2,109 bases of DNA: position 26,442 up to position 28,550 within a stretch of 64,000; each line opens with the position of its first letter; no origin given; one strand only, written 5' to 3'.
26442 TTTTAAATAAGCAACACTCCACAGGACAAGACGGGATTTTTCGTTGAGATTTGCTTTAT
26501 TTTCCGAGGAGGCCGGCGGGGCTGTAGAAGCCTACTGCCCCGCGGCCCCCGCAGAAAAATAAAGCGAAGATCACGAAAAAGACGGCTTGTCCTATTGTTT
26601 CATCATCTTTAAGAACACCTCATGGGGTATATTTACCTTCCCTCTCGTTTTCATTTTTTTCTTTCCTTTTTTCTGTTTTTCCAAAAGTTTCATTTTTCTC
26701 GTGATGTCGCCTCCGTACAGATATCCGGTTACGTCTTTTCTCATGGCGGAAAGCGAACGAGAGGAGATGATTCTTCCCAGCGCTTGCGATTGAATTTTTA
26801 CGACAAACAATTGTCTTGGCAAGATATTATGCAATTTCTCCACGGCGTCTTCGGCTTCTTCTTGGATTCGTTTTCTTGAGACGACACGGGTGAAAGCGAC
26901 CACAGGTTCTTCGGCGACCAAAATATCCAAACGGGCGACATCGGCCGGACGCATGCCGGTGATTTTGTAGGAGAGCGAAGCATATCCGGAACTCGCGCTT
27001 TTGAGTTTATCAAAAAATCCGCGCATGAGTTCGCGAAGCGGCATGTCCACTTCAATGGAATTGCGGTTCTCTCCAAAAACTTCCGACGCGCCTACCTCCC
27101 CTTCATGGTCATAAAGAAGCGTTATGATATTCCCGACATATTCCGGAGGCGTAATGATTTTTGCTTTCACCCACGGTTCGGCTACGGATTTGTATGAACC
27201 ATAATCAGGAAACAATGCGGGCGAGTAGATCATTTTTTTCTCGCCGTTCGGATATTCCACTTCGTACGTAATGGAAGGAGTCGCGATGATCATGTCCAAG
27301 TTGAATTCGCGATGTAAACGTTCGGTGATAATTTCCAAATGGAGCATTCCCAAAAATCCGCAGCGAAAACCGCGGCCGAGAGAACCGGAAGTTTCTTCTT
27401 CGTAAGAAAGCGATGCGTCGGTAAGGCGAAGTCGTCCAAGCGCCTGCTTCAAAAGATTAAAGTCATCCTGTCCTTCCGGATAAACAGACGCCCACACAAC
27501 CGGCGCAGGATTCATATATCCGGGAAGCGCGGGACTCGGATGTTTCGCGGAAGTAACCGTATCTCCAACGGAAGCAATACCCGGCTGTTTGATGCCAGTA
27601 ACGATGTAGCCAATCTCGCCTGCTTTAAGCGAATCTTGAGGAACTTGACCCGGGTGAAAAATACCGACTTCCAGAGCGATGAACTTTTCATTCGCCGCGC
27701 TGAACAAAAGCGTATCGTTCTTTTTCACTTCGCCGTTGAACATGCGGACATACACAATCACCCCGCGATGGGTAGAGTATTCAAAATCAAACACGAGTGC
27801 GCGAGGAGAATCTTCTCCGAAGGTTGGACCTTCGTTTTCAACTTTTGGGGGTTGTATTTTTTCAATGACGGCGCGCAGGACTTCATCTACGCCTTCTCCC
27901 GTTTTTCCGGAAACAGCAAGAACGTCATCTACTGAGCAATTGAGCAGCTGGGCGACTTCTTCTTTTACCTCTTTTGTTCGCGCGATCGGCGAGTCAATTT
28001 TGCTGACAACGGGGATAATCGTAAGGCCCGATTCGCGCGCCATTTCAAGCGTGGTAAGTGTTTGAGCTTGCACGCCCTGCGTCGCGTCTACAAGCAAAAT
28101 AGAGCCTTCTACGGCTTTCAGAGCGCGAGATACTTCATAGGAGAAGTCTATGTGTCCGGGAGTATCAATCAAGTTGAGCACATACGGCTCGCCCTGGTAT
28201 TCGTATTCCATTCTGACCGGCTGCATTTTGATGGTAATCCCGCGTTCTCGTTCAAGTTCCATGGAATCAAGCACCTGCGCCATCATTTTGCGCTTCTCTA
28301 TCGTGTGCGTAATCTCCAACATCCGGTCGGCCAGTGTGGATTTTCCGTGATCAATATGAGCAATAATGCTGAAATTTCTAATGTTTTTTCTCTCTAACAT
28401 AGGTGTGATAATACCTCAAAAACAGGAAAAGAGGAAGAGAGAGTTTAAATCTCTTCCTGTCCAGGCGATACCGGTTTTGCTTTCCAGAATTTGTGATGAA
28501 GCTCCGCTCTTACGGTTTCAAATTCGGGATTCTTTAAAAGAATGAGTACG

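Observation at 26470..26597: Dispersed roughly 125-nt palindromic element with conserved termini and a variable GC hairpin core (copy 1 of 2 in the window)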

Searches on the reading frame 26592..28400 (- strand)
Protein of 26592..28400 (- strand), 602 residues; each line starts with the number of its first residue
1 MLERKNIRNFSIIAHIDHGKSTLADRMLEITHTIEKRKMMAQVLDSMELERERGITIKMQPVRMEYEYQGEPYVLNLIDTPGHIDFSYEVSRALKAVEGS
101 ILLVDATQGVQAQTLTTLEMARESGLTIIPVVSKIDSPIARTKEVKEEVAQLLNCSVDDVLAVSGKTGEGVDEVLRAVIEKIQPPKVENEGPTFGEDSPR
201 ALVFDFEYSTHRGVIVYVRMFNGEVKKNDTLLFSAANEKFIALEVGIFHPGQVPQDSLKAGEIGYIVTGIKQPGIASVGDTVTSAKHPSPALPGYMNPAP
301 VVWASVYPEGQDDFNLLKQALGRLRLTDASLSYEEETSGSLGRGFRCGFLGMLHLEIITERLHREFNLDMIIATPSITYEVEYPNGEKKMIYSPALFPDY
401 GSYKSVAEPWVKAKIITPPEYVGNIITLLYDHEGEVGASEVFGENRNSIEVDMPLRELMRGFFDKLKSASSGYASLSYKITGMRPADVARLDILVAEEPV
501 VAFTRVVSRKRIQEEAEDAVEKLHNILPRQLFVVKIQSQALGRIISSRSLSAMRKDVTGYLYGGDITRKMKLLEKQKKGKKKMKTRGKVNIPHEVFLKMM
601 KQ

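Call 9: find_encoding_contigs(protein=window:26592-28400:-, flank=10000, max_places=6)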
Protein window:26592-28400:- (602 aa): 3 contigs read that carry it; 2 places shown.
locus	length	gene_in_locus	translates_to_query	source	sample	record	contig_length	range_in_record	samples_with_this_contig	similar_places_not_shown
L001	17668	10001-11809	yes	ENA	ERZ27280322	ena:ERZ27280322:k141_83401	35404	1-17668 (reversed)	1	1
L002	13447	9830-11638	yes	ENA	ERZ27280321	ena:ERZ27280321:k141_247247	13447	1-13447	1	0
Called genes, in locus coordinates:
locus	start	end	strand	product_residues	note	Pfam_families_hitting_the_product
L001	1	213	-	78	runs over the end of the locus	-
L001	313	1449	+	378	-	PF01702:TGT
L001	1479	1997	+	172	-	PF01661:Macro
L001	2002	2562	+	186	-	-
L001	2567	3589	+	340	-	PF02547:Queuosine_synth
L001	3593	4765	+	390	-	PF00464:SHMT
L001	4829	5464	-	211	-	PF00857:Isochorismatase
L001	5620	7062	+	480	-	PF21760:SecD_1st, PF22599:SecDF_P1_head, PF03176:MMPL, PF02355:SecD_SecF_C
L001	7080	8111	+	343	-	PF07549:Sec_GG (weak), PF02355:SecD_SecF_C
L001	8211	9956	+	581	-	PF03023:MurJ, PF01554:MatE (weak)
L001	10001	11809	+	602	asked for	PF00009:GTP_EFTU, PF03144:GTP_EFTU_D2, PF14492:EFG_III (weak), PF00679:EFG_C, PF06421:LepA_C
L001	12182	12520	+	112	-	PF04977:DivIC (weak)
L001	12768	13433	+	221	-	PF00551:Formyl_trans_N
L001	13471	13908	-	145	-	-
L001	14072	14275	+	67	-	PF00462:Glutaredoxin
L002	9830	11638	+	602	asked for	PF00009:GTP_EFTU, PF03144:GTP_EFTU_D2, PF14492:EFG_III (weak), PF00679:EFG_C, PF06421:LepA_C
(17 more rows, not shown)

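Call 42: find_homologous_proteins(query=window:26592-28400:-, max_evalue=1e-100)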
Query window:26592-28400:- (602 aa): 8000 proteins with E <= 1e-100 among 8000 candidates; the best 120 are listed.
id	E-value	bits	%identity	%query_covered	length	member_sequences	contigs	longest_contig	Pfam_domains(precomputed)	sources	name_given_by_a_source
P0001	0.0e+0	1335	100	100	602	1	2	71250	PF00679.31,PF14492.13,PF06421.18,PF00009.34,PF03144.32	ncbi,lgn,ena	-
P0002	0.0e+0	1259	94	100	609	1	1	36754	PF00679.31,PF14492.13,PF06421.18,PF00009.34,PF03144.32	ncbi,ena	-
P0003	0.0e+0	1254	94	100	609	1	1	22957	PF00679.31,PF14492.13,PF06421.18,PF00009.34,PF03144.32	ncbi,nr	ncbi:MAG: translation elongation factor 4 [Candidatus Parcubacteria bacterium]|nr:translation elonga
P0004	0.0e+0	1244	94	100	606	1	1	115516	PF00679.31,PF14492.13,PF06421.18,PF00009.34,PF03144.32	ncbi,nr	ncbi:MAG: translation elongation factor 4 [Candidatus Parcubacteria bacterium]|nr:translation elonga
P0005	0.0e+0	1243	93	100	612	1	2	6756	PF00679.31,PF14492.13,PF06421.18,PF00009.34,PF03144.32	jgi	-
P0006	0.0e+0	1242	92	100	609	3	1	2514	PF00679.31,PF14492.13,PF06421.18,PF00009.34,PF03144.32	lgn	-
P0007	0.0e+0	1238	92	100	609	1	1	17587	PF00679.31,PF14492.13,PF06421.18,PF00009.34,PF03144.32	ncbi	-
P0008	0.0e+0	1228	91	100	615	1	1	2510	PF00679.31,PF14492.13,PF06421.18,PF00009.34,PF03144.32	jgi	jgi:GTP-binding protein LepA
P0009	0.0e+0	1222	91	100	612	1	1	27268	PF00679.31,PF14492.13,PF06421.18,PF00009.34,PF03144.32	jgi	jgi:GTP-binding protein LepA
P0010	0.0e+0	1196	88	100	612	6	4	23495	PF00679.31,PF14492.13,PF06421.18,PF00009.34,PF03144.32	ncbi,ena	-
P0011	0.0e+0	1195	93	96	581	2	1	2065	PF00679.31,PF14492.13,PF06421.18,PF00009.34,PF03144.32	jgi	jgi:GTP-binding protein LepA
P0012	0.0e+0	1185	88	100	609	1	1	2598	PF00679.31,PF14492.13,PF06421.18,PF00009.34,PF03144.32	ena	-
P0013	0.0e+0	1181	87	100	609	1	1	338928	PF00679.31,PF14492.13,PF06421.18,PF00009.34,PF03144.32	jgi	jgi:GTP-binding protein LepA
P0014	0.0e+0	1179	87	100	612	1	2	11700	PF00679.31,PF14492.13,PF06421.18,PF00009.34,PF03144.32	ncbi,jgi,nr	ncbi:MAG: translation elongation factor 4 [Candidatus Paceibacterota bacterium]|jgi:GTP-binding prot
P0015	0.0e+0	1176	87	100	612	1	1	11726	PF00679.31,PF14492.13,PF06421.18,PF00009.34,PF03144.32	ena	-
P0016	0.0e+0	1174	87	100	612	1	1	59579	PF00679.31,PF14492.13,PF06421.18,PF00009.34,PF03144.32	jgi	jgi:GTP-binding protein LepA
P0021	0.0e+0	1107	82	100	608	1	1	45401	PF00679.31,PF14492.13,PF06421.18,PF00009.34,PF03144.32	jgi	jgi:GTP-binding protein LepA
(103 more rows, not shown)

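Call 43: find_encoding_contigs(protein=P0004, flank=10000, max_places=1)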
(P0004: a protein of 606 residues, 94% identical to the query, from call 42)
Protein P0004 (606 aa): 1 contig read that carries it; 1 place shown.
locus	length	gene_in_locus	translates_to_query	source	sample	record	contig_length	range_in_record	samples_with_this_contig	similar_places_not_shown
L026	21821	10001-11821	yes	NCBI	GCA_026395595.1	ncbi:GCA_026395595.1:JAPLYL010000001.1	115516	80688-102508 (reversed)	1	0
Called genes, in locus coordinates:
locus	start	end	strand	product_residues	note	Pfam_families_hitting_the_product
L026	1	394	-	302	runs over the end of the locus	PF01040:UbiA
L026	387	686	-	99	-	-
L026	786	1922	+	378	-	PF01702:TGT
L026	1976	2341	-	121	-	-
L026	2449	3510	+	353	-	PF02547:Queuosine_synth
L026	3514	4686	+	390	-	PF00464:SHMT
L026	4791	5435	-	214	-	PF00857:Isochorismatase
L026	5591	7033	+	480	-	PF21760:SecD_1st, PF22599:SecDF_P1_head, PF02355:SecD_SecF_C, PF03176:MMPL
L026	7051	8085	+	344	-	PF07549:Sec_GG (weak), PF02355:SecD_SecF_C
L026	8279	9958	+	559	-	PF03023:MurJ, PF01554:MatE (weak)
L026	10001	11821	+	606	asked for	PF00009:GTP_EFTU, PF03144:GTP_EFTU_D2, PF14492:EFG_III (weak), PF00679:EFG_C, PF06421:LepA_C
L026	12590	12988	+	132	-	PF04977:DivIC (weak)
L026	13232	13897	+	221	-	PF00551:Formyl_trans_N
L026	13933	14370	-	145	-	PF01434:Peptidase_M41 (faint)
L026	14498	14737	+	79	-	PF00462:Glutaredoxin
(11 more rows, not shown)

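Call 44: find_encoding_contigs(protein=P0013, flank=10000, max_places=1)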
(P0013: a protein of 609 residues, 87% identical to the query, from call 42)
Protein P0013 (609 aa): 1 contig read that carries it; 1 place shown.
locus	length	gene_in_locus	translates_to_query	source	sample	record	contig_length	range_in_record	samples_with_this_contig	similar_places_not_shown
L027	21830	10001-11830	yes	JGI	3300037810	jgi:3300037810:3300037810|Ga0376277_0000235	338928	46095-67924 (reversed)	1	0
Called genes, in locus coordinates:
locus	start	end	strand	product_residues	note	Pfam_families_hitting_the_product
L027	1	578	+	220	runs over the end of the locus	PF00573:Ribosomal_L4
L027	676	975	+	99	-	PF00276:Ribosomal_L23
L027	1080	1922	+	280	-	PF00181:Ribosomal_L2_N, PF03947:Ribosomal_L2_C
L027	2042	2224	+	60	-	-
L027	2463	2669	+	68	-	-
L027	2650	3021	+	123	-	-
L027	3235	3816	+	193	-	-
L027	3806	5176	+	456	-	PF01571:GCV_T, PF08669:GCV_T_C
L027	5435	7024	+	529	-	-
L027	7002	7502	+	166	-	-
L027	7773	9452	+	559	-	PF03023:MurJ, PF13440:Polysacc_synt_3, PF01554:MatE (weak)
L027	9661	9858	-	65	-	-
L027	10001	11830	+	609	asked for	PF00009:GTP_EFTU, PF03144:GTP_EFTU_D2, PF14492:EFG_III, PF00679:EFG_C, PF06421:LepA_C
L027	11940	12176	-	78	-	-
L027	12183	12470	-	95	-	-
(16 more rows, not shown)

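Call 45: find_encoding_contigs(protein=P0021, flank=10000, max_places=1)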
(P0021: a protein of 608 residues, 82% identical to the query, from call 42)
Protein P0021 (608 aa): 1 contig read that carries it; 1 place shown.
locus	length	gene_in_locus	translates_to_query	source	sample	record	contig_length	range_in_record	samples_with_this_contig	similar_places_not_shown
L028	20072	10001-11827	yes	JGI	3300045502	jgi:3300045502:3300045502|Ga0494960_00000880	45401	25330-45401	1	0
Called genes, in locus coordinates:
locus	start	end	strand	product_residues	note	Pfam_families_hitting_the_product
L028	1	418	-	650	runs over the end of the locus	PF08206:OB_RNB, PF17849:OB_Dis3, PF17876:CSD2, PF00773:RNB, PF00575:S1 (weak)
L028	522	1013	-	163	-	-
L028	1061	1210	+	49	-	-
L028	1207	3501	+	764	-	PF00005:ABC_tran (faint), PF02463:SMC_N, PF13175:AAA_15, PF13476:AAA_23, PF13304:AAA_21 (weak)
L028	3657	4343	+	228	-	-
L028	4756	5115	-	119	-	-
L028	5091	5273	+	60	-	-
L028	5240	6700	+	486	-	PF21760:SecD_1st, PF22599:SecDF_P1_head, PF02355:SecD_SecF_C, PF03176:MMPL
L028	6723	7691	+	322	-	PF07549:Sec_GG, PF02355:SecD_SecF_C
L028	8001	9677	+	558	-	PF03023:MurJ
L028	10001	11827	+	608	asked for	PF00009:GTP_EFTU, PF03144:GTP_EFTU_D2 (weak), PF14492:EFG_III (weak), PF00679:EFG_C, PF06421:LepA_C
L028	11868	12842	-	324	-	PF00561:Abhydrolase_1, PF12146:Hydrolase_4, PF12697:Abhydrolase_6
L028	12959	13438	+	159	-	-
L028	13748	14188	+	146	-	PF00072:Response_reg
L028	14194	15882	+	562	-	PF05157:MshEN, PF00437:T2SSE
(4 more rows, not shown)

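Call 46: find_encoding_contigs(protein=P0009, flank=10000, max_places=1)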
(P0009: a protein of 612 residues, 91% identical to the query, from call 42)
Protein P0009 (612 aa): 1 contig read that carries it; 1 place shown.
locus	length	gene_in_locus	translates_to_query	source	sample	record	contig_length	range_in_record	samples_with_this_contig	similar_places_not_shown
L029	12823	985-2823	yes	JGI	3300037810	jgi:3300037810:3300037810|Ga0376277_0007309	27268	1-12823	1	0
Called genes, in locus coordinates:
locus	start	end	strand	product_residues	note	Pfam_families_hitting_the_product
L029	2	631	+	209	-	?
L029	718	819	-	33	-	-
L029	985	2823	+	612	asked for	PF00009:GTP_EFTU, PF03144:GTP_EFTU_D2, PF14492:EFG_III (weak), PF00679:EFG_C, PF06421:LepA_C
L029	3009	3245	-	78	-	-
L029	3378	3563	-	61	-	-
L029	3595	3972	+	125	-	-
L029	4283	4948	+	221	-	PF00551:Formyl_trans_N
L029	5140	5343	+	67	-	PF00462:Glutaredoxin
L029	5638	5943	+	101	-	-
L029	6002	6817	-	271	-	PF00763:THF_DHG_CYH, PF02882:THF_DHG_CYH_C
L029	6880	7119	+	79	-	-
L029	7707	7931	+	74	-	-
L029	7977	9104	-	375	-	PF01966:HD (faint), PF13487:HD_5 (faint)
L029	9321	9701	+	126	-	PF00072:Response_reg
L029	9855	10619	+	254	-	PF07722:Peptidase_C26, PF00117:GATase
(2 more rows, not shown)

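Call 59: find_encoding_contigs(protein=P0002, flank=10000, max_places=1)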
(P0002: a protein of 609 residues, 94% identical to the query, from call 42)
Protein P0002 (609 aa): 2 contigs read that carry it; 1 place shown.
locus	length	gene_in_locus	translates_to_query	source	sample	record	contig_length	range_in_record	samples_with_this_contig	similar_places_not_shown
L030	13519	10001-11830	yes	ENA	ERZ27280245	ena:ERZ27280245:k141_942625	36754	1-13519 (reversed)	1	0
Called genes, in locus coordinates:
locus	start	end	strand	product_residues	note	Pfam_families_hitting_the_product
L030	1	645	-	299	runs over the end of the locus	PF01040:UbiA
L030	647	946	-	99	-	-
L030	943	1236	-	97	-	-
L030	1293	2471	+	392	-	PF01702:TGT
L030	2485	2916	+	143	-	-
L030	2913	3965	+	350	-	PF02547:Queuosine_synth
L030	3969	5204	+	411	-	PF00464:SHMT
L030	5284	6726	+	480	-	PF21760:SecD_1st, PF22599:SecDF_P1_head, PF02355:SecD_SecF_C, PF03176:MMPL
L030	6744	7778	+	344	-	PF07549:Sec_GG (weak), PF02355:SecD_SecF_C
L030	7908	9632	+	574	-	PF03023:MurJ, PF01554:MatE (weak)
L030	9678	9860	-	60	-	-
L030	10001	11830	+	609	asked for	PF00009:GTP_EFTU, PF03144:GTP_EFTU_D2, PF14492:EFG_III (weak), PF00679:EFG_C, PF06421:LepA_C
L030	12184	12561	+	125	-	PF04977:DivIC (weak)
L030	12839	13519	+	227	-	?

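Call 60: find_encoding_contigs(protein=P0007, flank=10000, max_places=1)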
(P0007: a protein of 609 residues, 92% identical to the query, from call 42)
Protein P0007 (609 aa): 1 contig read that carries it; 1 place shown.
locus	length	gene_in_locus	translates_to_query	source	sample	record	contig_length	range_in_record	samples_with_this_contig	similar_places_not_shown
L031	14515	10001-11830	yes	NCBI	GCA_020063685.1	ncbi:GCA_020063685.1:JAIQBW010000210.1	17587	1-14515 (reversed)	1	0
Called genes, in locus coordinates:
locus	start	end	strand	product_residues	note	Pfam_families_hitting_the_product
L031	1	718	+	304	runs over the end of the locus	PF01073:3Beta_HSD, PF01370:Epimerase, PF02719:Polysacc_synt_2, PF04321:RmlD_sub_bind, PF05368:NmrA (faint), PF07993:NAD_binding_4 (faint), PF13460:NAD_binding_10 (weak), PF16363:GDP_Man_Dehyd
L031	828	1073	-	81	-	-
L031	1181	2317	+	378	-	PF01702:TGT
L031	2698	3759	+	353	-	PF02547:Queuosine_synth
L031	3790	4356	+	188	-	PF00561:Abhydrolase_1, PF06821:Ser_hydrolase, PF12697:Abhydrolase_6 (weak), PF12146:Hydrolase_4 (weak)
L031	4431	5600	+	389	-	PF00464:SHMT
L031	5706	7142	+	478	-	PF21760:SecD_1st, PF22599:SecDF_P1_head, PF02355:SecD_SecF_C, PF03176:MMPL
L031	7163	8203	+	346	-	PF07549:Sec_GG (weak), PF02355:SecD_SecF_C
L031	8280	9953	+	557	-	PF03023:MurJ, PF01554:MatE (weak)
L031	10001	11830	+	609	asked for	PF00009:GTP_EFTU, PF03144:GTP_EFTU_D2, PF14492:EFG_III, PF00679:EFG_C, PF06421:LepA_C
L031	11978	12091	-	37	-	-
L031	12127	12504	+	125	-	PF04977:DivIC (weak)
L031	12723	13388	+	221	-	PF00551:Formyl_trans_N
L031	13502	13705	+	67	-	PF00462:Glutaredoxin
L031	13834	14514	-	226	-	?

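Call 61: find_encoding_contigs(protein=P0010, flank=10000, max_places=1)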
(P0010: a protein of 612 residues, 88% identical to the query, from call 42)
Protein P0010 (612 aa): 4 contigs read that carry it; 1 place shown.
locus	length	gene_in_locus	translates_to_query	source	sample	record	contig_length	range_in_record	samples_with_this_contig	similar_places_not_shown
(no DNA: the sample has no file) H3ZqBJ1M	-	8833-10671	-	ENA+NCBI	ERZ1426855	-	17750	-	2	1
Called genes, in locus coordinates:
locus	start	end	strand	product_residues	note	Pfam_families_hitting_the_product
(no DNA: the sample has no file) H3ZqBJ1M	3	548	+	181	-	?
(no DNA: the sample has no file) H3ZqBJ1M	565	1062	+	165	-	-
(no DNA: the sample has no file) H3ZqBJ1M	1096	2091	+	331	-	PF13310:Virulence_RhuM, PF02661:Fic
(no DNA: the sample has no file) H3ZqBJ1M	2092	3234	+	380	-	PF02547:Queuosine_synth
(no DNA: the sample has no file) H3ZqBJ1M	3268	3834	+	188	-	PF00561:Abhydrolase_1, PF06821:Ser_hydrolase, PF12146:Hydrolase_4 (faint), PF12697:Abhydrolase_6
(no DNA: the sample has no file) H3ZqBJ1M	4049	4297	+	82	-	-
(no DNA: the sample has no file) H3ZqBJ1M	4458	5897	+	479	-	PF21760:SecD_1st, PF03176:MMPL, PF22599:SecDF_P1_head, PF02355:SecD_SecF_C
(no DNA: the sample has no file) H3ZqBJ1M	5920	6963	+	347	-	PF07549:Sec_GG (weak), PF02355:SecD_SecF_C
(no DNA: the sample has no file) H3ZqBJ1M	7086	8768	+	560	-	PF03023:MurJ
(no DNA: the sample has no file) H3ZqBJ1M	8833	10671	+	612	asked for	PF00009:GTP_EFTU, PF03144:GTP_EFTU_D2, PF14492:EFG_III, PF00679:EFG_C, PF06421:LepA_C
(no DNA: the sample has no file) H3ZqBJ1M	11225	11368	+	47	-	-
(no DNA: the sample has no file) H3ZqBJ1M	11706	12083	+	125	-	-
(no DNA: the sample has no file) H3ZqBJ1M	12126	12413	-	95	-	-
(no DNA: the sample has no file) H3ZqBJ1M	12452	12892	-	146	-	-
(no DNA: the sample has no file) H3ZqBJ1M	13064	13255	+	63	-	PF00462:Glutaredoxin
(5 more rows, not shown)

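Call 62: find_encoding_contigs(protein=P0016, flank=10000, max_places=1)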
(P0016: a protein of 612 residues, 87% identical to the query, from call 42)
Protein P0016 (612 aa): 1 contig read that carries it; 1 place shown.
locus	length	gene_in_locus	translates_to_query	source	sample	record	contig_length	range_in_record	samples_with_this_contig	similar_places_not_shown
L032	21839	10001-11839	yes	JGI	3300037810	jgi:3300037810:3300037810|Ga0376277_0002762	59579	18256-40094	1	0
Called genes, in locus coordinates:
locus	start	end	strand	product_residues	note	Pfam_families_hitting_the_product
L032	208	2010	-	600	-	PF25919:BSH_CusB (faint), PF00364:Biotin_lipoyl (faint), PF25917:BSH_RND, PF25973:BSH_CzcB, PF25990:Beta-barrel_YknX, PF25989:YknX_C (faint)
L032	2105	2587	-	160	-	-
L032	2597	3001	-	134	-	-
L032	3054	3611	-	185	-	PF04542:Sigma70_r2, PF08281:Sigma70_r4_2, PF04545:Sigma70_r4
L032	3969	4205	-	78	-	-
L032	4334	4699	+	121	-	-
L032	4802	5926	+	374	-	PF02195:ParB_N, PF17762:HTH_ParB, PF23552:ParB_C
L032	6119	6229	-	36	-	-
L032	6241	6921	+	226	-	PF01509:TruB_N, PF16198:TruB_C_2 (weak)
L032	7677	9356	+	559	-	PF03023:MurJ, PF13440:Polysacc_synt_3, PF01554:MatE (weak)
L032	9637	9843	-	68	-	-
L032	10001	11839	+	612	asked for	PF00009:GTP_EFTU, PF03144:GTP_EFTU_D2, PF14492:EFG_III, PF00679:EFG_C, PF06421:LepA_C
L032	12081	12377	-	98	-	-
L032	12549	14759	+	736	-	PF00009:GTP_EFTU, PF22042:EF-G_D2, PF03144:GTP_EFTU_D2, PF14492:EFG_III, PF16658:RF3_C, PF03764:EFG_IV, PF00679:EFG_C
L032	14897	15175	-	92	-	-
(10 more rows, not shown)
